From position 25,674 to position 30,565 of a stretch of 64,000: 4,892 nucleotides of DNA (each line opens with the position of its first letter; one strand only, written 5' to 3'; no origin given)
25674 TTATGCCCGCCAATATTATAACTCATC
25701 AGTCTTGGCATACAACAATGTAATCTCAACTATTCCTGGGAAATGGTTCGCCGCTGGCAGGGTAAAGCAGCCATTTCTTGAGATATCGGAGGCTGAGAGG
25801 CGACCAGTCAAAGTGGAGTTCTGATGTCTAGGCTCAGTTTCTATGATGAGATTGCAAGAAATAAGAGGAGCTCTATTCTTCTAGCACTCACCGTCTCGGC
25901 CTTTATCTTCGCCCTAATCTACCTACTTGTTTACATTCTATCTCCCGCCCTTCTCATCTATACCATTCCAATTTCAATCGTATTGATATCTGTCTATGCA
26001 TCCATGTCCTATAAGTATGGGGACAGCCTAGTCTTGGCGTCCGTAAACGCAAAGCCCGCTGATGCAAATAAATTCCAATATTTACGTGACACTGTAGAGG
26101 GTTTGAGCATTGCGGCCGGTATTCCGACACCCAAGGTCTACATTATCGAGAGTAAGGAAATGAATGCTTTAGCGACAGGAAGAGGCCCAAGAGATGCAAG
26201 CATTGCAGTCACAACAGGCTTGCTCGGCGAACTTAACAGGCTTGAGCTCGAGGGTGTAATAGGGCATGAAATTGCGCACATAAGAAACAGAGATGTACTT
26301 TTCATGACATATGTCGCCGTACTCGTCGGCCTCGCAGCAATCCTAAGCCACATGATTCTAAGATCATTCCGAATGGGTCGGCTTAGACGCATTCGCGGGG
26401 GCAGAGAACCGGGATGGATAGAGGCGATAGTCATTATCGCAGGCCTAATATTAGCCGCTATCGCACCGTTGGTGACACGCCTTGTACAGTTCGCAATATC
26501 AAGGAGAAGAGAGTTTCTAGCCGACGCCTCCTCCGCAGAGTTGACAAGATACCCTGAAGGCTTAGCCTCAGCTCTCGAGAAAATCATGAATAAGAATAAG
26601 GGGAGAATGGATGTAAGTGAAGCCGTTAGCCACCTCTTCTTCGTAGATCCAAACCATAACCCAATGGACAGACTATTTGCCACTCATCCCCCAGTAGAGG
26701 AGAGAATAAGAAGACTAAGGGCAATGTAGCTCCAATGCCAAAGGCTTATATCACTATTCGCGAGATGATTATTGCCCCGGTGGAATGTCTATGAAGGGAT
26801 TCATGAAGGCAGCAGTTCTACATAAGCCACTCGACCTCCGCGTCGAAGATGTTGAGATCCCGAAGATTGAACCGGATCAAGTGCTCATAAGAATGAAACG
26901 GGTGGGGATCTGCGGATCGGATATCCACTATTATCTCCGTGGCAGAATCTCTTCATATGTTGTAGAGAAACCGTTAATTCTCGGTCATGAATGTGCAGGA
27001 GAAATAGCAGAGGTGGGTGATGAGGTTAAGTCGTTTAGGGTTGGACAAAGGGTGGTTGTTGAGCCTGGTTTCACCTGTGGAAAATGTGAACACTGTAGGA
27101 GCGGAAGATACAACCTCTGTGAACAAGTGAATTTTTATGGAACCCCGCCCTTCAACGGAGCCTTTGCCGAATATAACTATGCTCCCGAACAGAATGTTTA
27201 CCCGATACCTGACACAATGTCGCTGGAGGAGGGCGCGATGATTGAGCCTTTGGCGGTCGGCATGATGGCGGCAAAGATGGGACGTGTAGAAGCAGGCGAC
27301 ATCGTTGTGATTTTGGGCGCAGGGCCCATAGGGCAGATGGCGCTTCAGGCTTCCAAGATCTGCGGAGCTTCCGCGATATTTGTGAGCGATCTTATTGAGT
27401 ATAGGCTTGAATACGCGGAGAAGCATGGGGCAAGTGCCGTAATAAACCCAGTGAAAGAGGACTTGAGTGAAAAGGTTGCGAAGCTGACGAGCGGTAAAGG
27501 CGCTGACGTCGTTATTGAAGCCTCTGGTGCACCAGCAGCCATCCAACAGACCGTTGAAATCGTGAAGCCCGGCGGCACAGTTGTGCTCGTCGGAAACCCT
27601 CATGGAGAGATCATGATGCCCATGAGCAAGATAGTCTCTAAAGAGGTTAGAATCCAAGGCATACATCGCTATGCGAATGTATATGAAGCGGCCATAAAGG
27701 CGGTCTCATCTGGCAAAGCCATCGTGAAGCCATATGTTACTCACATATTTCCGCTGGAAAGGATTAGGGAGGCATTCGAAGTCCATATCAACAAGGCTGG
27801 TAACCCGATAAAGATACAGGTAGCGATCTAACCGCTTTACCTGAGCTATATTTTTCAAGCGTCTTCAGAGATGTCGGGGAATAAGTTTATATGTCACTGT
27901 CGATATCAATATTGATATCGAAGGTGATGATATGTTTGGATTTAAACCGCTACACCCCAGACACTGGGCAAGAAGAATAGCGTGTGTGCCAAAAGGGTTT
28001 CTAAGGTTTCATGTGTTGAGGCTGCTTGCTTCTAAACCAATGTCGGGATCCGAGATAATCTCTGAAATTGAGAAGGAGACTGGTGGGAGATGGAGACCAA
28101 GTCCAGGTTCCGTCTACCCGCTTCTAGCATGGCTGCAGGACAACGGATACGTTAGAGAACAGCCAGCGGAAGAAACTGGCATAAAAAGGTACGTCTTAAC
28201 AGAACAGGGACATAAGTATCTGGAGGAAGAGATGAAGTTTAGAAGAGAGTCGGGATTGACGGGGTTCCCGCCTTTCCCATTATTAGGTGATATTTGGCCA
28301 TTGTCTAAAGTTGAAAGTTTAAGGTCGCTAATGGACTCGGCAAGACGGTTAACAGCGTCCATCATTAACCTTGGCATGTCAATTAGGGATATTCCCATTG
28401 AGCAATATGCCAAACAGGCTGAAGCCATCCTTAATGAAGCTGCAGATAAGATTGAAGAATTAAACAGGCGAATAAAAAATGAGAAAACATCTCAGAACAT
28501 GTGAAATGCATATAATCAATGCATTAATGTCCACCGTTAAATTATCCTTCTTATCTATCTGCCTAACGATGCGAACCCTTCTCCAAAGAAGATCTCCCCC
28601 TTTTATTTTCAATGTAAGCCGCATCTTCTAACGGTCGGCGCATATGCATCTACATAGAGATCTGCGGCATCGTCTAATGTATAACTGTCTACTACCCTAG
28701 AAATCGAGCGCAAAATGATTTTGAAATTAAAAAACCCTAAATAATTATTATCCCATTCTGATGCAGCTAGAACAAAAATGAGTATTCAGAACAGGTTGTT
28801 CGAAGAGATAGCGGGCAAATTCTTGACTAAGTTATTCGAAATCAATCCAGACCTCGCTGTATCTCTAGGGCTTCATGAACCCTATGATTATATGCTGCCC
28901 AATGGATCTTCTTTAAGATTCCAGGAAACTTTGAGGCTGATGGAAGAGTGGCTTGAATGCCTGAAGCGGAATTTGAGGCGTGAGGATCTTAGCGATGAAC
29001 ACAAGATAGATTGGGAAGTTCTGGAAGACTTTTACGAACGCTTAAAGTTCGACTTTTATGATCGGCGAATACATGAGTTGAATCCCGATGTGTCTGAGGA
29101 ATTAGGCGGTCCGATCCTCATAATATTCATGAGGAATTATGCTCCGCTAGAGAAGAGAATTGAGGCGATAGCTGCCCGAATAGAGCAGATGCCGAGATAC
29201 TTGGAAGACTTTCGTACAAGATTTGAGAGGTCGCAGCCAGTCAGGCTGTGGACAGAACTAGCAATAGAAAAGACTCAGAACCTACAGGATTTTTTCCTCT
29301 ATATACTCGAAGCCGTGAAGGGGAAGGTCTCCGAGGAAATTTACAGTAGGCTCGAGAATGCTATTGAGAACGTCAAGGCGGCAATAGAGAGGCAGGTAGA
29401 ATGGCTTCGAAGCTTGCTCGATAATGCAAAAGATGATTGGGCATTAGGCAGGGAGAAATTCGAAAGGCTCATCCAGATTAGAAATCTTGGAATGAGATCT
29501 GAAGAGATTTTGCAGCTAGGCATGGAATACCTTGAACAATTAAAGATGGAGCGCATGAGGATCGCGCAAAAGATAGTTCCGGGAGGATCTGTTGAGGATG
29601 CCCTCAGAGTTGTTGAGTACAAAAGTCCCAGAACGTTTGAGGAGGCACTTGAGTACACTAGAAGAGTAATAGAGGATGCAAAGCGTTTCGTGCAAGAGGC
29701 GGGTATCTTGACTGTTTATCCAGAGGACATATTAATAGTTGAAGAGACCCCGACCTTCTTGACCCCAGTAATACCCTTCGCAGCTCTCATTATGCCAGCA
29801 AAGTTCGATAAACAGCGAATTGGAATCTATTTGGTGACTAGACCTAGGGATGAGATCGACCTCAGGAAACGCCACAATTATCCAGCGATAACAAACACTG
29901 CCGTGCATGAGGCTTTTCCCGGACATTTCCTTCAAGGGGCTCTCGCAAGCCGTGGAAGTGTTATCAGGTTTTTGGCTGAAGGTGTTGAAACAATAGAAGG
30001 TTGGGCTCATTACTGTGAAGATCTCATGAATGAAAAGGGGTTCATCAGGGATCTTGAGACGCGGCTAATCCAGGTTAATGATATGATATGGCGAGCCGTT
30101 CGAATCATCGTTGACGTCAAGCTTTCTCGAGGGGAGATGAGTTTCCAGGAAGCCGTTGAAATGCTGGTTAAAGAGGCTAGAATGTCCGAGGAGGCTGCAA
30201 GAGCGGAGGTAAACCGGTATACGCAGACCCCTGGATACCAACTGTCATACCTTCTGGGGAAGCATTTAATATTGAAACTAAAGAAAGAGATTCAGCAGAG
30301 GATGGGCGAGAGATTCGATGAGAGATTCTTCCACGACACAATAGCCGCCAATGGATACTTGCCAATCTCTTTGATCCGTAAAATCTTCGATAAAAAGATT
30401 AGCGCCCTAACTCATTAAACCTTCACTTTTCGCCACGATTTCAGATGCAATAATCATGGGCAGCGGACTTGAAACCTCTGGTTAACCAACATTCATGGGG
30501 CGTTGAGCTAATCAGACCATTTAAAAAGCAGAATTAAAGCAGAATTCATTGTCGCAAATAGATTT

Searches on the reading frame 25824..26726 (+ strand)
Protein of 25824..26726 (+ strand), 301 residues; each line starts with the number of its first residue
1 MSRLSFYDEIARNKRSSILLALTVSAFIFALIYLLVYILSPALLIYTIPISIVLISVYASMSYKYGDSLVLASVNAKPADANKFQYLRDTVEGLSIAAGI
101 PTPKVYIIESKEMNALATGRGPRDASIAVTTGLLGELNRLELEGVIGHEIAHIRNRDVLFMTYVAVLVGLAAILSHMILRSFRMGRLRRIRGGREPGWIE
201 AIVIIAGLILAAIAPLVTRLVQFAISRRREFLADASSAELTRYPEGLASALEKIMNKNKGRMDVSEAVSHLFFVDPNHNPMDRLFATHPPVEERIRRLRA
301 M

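Call 26: search_protein_families(library=pfam, proteins=[window:25824-26726:+], max_evalue=0.01)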
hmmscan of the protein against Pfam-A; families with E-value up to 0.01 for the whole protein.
window:25824-26726:+ (301 aa): 1 family
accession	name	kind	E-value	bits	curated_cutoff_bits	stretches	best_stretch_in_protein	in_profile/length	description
PF01435.24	Peptidase_M48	-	4.5e-32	111.8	20.3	1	83-300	3-184/186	Peptidase family M48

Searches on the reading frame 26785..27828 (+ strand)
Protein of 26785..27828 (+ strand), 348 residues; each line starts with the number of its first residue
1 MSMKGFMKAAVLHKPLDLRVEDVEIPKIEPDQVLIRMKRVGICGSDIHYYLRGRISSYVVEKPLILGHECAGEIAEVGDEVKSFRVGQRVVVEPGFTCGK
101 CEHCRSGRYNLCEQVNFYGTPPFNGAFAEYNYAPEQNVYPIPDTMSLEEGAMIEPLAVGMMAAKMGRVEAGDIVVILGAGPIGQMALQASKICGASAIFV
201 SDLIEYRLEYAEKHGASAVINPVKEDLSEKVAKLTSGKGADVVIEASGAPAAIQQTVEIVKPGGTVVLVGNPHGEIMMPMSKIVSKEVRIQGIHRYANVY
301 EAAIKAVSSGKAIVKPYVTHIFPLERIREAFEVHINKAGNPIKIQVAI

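Call 26: search_protein_families(library=pfam, proteins=[window:26785-27828:+], max_evalue=0.01)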
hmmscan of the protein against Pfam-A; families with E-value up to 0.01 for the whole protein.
window:26785-27828:+ (348 aa): 7 families
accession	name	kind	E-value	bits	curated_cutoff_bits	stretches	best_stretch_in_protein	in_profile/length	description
PF00107.32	ADH_zinc_N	-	6.8e-35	120.3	31.8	1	181-308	1-128/129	Zinc-binding dehydrogenase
PF08240.17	ADH_N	-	2.6e-34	118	23.5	1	30-143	2-104/104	Alcohol dehydrogenase GroES-like domain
PF16912.11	Glu_dehyd_C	-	3.7e-10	40.1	34.9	1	172-334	32-201/211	Glucose dehydrogenase C-terminus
PF13602.12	ADH_zinc_N_2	-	4.5e-10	41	27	1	215-332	2-121/134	Zinc-binding dehydrogenase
PF01262.27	AlaDh_PNT_C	-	0.0013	18.7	23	1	151-277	6-136/214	Alanine dehydrogenase/PNT, C-terminal domain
PF01053.26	Cys_Met_Meta_PP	-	0.0024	16.9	27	1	217-286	47-114/381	Cys/Met metabolism PLP-dependent enzyme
PF16749.10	Arteri_nsp7a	-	0.0053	17.4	27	0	164-186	75-97/130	Arterivirus nonstructural protein 7 alpha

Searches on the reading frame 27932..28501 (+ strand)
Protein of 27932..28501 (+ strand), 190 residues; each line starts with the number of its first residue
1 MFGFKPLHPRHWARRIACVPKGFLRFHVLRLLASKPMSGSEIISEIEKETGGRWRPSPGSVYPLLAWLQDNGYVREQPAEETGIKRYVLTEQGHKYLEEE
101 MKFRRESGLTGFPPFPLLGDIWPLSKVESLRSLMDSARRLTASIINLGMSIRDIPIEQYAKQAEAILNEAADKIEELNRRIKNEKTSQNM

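Call 26: search_protein_families(library=pfam, proteins=[window:27932-28501:+], max_evalue=0.01)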
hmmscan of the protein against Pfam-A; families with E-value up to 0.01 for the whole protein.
window:27932-28501:+ (190 aa): 2 families
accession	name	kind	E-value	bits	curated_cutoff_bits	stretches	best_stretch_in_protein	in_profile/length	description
PF03551.20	PadR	-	4.4e-16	59.1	27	1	28-99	1-75/75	Transcriptional regulator PadR-like family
PF11313.14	DUF3116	-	0.0022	18.4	25.9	1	67-98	50-80/84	Protein of unknown function (DUF3116)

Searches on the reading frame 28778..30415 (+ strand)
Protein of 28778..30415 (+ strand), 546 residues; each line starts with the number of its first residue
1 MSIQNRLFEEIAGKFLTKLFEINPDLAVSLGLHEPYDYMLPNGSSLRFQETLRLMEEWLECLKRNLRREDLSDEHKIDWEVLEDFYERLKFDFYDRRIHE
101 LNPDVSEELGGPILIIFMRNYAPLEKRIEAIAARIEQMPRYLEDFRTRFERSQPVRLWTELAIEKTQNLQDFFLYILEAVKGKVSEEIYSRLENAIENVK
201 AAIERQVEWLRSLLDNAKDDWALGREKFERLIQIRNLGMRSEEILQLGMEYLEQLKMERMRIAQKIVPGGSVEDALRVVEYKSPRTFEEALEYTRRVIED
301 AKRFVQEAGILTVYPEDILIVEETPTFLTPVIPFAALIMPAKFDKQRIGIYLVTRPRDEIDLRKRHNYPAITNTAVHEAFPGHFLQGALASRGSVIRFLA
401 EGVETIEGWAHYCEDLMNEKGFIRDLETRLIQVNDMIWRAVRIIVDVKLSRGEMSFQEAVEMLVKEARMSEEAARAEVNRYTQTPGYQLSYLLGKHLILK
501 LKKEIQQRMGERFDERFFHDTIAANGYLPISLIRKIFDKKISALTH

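Call 26: search_protein_families(library=pfam, proteins=[window:28778-30415:+], max_evalue=0.01)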
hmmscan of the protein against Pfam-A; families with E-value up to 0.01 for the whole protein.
window:28778-30415:+ (546 aa): 1 family
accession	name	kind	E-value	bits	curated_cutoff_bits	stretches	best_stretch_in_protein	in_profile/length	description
PF05960.17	DUF885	-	1.9e-87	295.5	32.4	1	24-535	1-530/532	Bacterial protein of unknown function (DUF885)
